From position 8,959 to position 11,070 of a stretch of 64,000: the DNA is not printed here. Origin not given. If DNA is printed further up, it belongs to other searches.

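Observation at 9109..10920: Orphan 603-aa cytoplasmic protein with a PD-(D/E)xK-like nuclease core, inside an efflux cassette bracketed by inverted MFS paralogs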

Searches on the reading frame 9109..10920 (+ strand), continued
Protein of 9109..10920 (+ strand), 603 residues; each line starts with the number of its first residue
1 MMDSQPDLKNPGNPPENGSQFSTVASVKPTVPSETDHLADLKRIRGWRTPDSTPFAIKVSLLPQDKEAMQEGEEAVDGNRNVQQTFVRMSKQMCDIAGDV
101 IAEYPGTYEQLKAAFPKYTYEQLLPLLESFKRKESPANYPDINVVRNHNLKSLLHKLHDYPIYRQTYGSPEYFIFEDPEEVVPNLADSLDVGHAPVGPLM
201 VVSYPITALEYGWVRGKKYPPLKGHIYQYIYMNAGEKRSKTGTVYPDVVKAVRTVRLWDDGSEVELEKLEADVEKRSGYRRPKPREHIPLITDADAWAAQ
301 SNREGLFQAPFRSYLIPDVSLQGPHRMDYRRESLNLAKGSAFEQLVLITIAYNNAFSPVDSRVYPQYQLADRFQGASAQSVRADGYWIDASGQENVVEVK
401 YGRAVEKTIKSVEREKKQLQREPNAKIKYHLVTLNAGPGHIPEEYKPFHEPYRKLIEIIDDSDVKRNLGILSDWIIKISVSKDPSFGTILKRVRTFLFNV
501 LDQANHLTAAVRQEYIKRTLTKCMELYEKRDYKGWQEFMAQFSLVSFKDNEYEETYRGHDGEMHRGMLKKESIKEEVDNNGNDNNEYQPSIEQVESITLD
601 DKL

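Call 93: search_protein_families(library=padloc, proteins=[L001:3-1001:+, L001:937-1737:+], max_evalue=0.01)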
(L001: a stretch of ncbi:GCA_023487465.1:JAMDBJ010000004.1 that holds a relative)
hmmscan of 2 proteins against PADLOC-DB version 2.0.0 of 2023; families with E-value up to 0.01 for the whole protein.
L001:3-1001:+ (332 aa): 40 families (the best 25 are shown)
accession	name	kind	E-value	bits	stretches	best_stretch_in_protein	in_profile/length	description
PDLC00823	Cyclase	-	5.1e-47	158.9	1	17-304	26-279/285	oligonucleotide-cyclase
PDLC00809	Cyclase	-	6.5e-42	142.1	1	46-304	45-290/295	oligonucleotide-cyclase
PDLC00820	Cyclase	-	1.1e-26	91.9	1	37-303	38-272/324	oligonucleotide-cyclase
PDLC00808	Cyclase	-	4.7e-23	80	1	19-302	26-318/325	oligonucleotide-cyclase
PDLC00786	Cyclase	-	7.1e-23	79.4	1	17-303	24-288/293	oligonucleotide-cyclase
PDLC00776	Cyclase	-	1.3e-22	78.5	1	45-304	45-281/287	oligonucleotide-cyclase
PDLC00803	Cyclase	-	2.2e-22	78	1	21-278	22-245/253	oligonucleotide-cyclase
PDLC00810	Cyclase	-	6.4e-22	76.4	1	47-304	50-294/335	oligonucleotide-cyclase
PDLC00814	Cyclase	-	6.4e-21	73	1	40-216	45-206/295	oligonucleotide-cyclase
PDLC00802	Cyclase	-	2e-20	71.3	2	82-303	114-325/332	oligonucleotide-cyclase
PDLC00773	Cyclase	-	2.4e-20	71.4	1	43-304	45-292/334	oligonucleotide-cyclase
PDLC00785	Cyclase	-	4.8e-20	70.2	1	49-275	47-290/443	oligonucleotide-cyclase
PDLC00822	Cyclase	-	4.4e-19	67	2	21-133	24-127/375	oligonucleotide-cyclase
PDLC00796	Cyclase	-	1.1e-18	65.8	1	18-303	23-281/432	oligonucleotide-cyclase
PDLC00818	Cyclase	-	4e-17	60.7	1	46-304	44-290/322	oligonucleotide-cyclase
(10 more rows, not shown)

L001:937-1737:+ (266 aa): 8 families
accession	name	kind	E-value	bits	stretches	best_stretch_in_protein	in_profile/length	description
PDLC00872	E2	-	1.8e-32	110.6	1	30-256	8-197/216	E2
PDLC00871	E2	-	3.1e-31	106.9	1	30-256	11-199/241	E2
PDLC00865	E2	-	6.2e-31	105.5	1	79-251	43-194/219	E2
PDLC00870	E2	-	1.7e-23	81.9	1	80-261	47-202/223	E2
PDLC00861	E2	-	4.1e-23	80.1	1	68-253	38-202/232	E2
PDLC00833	E1-E2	-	1.2e-20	71.9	1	84-252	49-197/222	E1-E2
PDLC00859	E2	-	1.1e-15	55.9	1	79-209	44-168/221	E2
PDLC00868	E2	-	0.0018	15.8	0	118-177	62-122/259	E2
